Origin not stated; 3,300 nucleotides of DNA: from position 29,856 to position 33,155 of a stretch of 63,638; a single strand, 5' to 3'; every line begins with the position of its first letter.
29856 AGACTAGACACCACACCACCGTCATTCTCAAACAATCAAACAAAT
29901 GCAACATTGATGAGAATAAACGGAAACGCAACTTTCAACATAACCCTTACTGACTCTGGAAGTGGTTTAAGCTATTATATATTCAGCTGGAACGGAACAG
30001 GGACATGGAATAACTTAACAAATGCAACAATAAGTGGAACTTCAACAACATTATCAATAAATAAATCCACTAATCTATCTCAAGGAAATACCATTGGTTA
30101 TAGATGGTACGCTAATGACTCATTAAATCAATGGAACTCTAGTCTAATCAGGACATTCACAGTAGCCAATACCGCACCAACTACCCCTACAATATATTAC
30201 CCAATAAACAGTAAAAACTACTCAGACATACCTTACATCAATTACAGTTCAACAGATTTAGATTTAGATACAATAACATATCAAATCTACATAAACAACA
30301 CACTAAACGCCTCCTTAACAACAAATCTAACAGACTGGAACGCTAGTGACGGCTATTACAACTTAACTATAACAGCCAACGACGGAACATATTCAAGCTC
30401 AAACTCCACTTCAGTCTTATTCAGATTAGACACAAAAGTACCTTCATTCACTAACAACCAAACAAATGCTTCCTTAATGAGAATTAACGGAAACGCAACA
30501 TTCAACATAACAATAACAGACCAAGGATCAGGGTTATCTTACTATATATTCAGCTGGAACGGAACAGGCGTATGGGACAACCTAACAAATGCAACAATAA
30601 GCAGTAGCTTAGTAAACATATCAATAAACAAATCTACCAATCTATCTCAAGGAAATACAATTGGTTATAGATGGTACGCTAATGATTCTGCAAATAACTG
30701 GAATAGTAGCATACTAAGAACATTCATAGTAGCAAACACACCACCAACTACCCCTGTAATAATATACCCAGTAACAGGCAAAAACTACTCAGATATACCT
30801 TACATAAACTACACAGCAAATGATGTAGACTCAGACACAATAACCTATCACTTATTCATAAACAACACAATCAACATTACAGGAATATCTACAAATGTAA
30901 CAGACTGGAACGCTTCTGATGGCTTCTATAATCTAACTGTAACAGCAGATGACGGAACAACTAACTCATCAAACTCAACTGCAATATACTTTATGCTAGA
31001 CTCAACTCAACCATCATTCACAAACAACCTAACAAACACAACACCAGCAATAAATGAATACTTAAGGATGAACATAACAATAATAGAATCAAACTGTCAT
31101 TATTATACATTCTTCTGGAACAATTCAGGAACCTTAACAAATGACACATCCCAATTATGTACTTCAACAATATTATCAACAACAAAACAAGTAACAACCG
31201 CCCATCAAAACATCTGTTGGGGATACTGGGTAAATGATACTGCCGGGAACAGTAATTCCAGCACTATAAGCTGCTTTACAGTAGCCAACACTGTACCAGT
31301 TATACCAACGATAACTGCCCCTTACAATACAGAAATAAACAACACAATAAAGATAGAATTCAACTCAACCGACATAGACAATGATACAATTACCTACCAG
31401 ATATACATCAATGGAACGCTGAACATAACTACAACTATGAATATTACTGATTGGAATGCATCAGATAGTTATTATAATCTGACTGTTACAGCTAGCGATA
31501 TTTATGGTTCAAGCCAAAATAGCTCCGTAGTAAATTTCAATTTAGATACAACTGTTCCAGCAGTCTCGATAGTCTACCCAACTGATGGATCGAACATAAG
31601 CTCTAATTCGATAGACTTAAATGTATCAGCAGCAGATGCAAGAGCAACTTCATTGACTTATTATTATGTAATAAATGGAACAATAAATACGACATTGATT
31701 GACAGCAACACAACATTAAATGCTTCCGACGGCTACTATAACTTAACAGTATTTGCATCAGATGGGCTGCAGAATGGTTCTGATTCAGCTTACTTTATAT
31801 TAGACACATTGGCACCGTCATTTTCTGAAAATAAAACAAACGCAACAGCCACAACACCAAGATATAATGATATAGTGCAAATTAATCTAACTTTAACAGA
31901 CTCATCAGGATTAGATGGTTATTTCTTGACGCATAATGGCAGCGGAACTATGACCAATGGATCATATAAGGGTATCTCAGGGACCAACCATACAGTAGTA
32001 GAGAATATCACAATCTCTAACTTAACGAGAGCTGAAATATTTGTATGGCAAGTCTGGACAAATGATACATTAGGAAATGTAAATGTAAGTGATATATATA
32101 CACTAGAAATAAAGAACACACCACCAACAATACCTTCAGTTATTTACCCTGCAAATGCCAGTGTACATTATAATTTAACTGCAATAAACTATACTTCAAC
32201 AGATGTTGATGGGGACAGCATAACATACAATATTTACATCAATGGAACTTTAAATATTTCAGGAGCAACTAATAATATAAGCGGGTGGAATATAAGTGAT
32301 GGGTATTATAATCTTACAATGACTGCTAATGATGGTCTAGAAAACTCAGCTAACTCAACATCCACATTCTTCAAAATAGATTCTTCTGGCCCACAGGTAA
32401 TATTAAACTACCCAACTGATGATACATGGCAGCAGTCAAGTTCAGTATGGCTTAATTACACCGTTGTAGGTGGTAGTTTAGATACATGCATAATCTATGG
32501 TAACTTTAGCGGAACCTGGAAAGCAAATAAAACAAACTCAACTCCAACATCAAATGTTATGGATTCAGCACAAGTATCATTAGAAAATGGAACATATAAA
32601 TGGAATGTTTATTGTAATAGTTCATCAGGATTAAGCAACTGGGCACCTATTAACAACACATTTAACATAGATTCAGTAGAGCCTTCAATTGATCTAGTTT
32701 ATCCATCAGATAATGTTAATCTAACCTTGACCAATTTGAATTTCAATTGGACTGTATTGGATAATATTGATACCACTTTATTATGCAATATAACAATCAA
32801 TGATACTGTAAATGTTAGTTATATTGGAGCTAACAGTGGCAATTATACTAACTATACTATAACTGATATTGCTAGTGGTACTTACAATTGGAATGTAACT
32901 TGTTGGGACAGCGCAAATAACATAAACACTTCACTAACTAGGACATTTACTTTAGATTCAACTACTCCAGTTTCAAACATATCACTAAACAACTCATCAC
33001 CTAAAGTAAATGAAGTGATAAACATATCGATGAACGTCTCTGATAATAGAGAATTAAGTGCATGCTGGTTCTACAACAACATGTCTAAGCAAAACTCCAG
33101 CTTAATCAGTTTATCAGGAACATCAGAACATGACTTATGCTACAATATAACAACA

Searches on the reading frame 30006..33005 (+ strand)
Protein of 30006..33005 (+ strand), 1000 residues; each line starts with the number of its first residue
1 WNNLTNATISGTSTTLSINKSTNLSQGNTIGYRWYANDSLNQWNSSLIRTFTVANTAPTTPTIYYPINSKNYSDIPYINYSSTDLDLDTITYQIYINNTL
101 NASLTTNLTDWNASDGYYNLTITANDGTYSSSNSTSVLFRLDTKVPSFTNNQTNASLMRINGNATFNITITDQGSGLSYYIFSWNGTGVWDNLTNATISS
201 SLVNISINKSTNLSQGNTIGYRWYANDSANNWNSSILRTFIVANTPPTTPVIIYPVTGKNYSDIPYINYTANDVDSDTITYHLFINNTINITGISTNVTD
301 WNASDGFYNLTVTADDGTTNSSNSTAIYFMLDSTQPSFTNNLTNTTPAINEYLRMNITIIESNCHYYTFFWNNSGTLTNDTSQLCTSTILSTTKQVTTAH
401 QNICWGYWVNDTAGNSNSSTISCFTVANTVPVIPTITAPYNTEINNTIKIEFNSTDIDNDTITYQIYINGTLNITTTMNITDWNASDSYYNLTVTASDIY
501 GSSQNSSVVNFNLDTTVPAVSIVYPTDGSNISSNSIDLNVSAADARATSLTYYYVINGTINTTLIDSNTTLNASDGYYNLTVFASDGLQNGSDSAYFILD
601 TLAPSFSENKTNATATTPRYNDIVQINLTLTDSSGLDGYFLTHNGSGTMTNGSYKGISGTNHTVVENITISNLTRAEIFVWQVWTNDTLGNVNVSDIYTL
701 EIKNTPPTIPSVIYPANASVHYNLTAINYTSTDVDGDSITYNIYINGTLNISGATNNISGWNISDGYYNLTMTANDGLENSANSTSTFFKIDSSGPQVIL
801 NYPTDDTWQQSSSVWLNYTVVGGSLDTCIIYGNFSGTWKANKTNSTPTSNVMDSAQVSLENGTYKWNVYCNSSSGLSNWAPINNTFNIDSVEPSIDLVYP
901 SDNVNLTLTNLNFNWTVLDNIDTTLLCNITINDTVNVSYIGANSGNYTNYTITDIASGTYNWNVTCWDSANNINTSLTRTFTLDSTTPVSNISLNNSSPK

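Call 60: search_protein_families(library=pfam, max_evalue=0.0001, proteins=[window:30006-33005:+])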
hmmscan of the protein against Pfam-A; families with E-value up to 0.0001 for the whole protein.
window:30006-33005:+ (1000 aa): 2 families
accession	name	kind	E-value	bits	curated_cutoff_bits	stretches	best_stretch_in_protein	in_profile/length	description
PF06832.18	BiPBP_C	-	5.1e-10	39.5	26.8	0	518-588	10-84/90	Penicillin-Binding Protein C-terminus Family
PF19077.6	Big_13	-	9.7e-09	36.1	27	0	910-984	28-101/102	Bacterial Ig-like domain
